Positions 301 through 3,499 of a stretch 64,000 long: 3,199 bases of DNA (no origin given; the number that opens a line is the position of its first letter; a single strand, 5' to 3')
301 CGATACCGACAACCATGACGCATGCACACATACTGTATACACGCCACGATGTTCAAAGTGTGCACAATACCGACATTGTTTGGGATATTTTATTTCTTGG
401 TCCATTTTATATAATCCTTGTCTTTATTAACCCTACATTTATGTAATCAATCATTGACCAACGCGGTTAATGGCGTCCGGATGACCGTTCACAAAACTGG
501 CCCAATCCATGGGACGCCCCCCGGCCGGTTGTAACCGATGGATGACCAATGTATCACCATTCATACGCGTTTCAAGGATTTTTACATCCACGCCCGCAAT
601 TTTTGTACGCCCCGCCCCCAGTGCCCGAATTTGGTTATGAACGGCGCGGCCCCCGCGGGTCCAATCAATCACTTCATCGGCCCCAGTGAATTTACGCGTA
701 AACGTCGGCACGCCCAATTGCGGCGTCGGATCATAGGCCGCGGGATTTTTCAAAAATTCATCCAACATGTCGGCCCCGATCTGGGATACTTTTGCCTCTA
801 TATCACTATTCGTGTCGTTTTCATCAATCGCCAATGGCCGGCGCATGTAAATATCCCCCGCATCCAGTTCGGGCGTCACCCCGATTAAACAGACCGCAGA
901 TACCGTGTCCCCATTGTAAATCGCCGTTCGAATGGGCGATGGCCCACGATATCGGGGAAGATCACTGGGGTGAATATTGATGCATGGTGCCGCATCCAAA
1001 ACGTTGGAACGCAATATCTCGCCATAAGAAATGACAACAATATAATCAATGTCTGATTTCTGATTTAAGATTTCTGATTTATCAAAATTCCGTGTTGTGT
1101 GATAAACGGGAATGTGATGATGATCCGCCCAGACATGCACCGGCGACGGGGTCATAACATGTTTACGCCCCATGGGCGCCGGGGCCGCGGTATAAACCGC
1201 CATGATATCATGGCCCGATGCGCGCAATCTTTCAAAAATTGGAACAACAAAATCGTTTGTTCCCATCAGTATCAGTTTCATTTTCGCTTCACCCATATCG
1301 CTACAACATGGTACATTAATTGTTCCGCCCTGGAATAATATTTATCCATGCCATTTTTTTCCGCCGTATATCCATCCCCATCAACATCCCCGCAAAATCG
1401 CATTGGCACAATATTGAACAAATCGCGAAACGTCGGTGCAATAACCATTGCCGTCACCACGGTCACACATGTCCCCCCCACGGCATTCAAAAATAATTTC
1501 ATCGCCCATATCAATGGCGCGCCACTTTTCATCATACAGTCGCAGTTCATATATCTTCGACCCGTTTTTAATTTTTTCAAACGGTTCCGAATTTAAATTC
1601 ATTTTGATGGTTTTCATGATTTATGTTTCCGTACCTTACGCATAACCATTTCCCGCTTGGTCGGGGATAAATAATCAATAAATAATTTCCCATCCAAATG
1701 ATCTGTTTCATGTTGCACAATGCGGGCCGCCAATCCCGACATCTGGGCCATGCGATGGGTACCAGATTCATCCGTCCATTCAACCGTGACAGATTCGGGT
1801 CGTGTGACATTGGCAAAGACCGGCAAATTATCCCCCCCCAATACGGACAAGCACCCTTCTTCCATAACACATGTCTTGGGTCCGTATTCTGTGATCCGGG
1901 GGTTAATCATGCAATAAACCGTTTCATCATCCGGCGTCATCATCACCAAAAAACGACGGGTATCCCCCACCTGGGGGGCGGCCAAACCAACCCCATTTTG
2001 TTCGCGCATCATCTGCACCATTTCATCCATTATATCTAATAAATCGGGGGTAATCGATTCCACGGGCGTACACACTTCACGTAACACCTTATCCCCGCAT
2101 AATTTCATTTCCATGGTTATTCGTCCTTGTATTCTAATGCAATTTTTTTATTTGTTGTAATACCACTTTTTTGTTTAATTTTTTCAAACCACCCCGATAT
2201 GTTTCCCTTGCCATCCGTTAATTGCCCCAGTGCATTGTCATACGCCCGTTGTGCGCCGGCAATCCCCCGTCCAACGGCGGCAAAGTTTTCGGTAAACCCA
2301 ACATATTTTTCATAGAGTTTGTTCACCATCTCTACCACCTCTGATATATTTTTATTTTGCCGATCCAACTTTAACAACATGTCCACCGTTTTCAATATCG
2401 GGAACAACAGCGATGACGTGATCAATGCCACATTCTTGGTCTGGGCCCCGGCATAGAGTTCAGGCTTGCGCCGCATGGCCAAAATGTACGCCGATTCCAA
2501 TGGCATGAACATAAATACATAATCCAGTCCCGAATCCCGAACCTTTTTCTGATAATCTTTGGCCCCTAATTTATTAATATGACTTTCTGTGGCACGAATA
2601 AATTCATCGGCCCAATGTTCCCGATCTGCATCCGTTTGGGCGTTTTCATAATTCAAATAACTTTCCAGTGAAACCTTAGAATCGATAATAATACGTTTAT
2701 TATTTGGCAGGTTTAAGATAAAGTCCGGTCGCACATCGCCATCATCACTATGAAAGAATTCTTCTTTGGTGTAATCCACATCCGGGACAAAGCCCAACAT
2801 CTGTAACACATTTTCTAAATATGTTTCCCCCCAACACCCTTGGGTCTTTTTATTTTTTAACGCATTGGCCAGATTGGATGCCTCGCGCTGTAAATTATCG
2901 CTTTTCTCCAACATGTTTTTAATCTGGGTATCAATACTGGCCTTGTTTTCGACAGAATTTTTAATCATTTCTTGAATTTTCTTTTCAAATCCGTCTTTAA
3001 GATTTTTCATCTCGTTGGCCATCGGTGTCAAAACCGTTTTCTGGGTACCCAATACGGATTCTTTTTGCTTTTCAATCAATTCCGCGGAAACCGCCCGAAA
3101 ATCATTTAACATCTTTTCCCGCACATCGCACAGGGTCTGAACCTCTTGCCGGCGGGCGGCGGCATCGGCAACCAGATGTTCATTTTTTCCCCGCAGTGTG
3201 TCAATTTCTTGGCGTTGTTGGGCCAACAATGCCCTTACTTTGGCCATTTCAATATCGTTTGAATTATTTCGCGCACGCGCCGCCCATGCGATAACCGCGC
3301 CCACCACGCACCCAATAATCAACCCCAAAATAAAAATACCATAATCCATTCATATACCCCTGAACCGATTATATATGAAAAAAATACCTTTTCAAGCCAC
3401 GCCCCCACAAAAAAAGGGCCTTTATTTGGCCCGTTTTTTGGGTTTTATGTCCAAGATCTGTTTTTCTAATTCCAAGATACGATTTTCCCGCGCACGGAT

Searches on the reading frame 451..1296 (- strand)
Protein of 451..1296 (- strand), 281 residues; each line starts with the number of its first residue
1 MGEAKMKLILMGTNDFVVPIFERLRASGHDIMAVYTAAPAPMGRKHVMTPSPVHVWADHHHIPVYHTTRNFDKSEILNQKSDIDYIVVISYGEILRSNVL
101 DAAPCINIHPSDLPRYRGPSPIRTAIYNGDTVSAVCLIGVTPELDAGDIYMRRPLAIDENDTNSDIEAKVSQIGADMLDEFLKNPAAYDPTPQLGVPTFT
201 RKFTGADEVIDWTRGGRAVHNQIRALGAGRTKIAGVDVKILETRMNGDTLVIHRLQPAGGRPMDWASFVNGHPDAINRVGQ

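Call 55: find_encoding_contigs(protein=window:451-1296:-, flank=10000, max_places=1)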
Protein window:451-1296:- (281 aa): 6 contigs read that carry it; 1 place shown.
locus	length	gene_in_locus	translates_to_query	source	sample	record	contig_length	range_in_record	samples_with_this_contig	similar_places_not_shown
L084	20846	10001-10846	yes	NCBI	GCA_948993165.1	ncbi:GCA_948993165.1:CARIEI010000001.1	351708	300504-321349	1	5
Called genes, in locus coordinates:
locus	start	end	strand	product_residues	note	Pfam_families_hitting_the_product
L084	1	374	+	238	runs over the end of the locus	-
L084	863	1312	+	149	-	PF12802:MarR_2, PF01047:MarR, PF01638:HxlR (weak), PF13463:HTH_27 (weak)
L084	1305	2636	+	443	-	PF02321:OEP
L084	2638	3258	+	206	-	-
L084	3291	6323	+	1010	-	PF00873:ACR_tran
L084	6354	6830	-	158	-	-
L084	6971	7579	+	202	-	PF12710:HAD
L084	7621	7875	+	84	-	-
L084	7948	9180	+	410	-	PF02646:RmuC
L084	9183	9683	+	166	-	PF01327:Pep_deformylase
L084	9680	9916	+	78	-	-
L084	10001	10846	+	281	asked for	PF00551:Formyl_trans_N, PF02911:Formyl_trans_C (faint)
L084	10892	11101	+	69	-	-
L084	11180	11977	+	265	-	PF01416:PseudoU_synth_1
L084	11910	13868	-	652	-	PF13567:DUF4131, PF03772:Competence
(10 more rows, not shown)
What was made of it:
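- A ComEC gene (Competence/DUF4131) lies about 10 kb beyond the left end of the window on the same contig (call 55).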

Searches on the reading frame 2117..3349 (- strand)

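Call 16: search_protein_families(library=pfam, proteins=[window:2117-3349:-], max_evalue=0.001)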
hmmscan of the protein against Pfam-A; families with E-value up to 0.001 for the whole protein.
window:2117-3349:- (410 aa): 1 family
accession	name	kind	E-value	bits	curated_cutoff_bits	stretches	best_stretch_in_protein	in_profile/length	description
PF02646.22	RmuC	-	7e-81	272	26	1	109-400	5-289/291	RmuC family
